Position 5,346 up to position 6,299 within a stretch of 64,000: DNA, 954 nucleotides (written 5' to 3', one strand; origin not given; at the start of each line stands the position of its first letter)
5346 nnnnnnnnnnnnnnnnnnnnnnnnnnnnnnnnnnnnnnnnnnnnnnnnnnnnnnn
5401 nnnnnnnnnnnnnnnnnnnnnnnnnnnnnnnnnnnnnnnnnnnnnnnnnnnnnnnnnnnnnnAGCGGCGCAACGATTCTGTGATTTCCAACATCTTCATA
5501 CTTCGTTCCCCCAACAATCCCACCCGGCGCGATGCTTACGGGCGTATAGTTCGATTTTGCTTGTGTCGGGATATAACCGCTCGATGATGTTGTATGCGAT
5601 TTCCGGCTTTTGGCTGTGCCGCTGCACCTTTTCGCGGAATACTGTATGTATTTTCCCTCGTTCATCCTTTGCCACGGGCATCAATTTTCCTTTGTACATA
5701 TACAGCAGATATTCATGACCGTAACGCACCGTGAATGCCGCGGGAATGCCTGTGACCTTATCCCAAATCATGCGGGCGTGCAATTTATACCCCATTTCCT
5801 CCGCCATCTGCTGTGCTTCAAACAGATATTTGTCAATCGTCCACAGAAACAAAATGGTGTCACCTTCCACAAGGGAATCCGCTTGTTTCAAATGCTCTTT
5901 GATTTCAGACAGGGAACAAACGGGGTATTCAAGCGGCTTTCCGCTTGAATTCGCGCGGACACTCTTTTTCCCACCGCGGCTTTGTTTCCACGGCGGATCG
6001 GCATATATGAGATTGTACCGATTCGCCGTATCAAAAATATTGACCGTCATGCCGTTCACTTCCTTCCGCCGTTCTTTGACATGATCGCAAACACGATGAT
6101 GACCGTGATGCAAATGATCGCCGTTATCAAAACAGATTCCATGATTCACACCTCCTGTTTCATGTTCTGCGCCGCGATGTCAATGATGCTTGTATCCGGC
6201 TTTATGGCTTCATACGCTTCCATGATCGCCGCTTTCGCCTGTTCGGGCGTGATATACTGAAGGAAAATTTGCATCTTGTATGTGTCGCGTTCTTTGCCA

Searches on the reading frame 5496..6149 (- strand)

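Call 8: search_protein_families(library=pfam, proteins=[window:5496-6149:-], max_evalue=0.01)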
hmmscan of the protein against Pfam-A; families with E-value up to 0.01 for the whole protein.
window:5496-6149:- (217 aa): 2 families
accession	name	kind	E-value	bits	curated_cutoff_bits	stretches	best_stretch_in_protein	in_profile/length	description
PF05063.20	MT-A70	-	4.8e-20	72.6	23.9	1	45-216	1-172/172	MT-A70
PF01555.25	N6_N4_Mtase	-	4.3e-06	27.3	26.7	1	46-168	2-111/221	DNA methylase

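Call 9: search_protein_families(library=phrogs, proteins=[window:5496-6149:-], max_evalue=0.001)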
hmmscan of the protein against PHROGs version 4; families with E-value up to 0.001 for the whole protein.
window:5496-6149:- (217 aa): 7 families
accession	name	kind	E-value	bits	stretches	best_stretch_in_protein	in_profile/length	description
phrog_359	-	other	8.8e-46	157.9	1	22-217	99-294/329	DNA methyltransferase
phrog_21315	-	unknown function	1.3e-33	117.6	1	41-216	236-406/415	-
phrog_10837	-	unknown function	6e-16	59.7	1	102-216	1-121/139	-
phrog_15877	-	other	8.8e-06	26.9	1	43-125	3-79/152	DNA methyltransferase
phrog_67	-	other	0.00015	22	1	45-164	143-254/743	DNA methyltransferase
phrog_16888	-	unknown function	0.00075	20.3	0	192-216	3-27/67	-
phrog_498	-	other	0.001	18.7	0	42-167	220-343/633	DNA methyltransferase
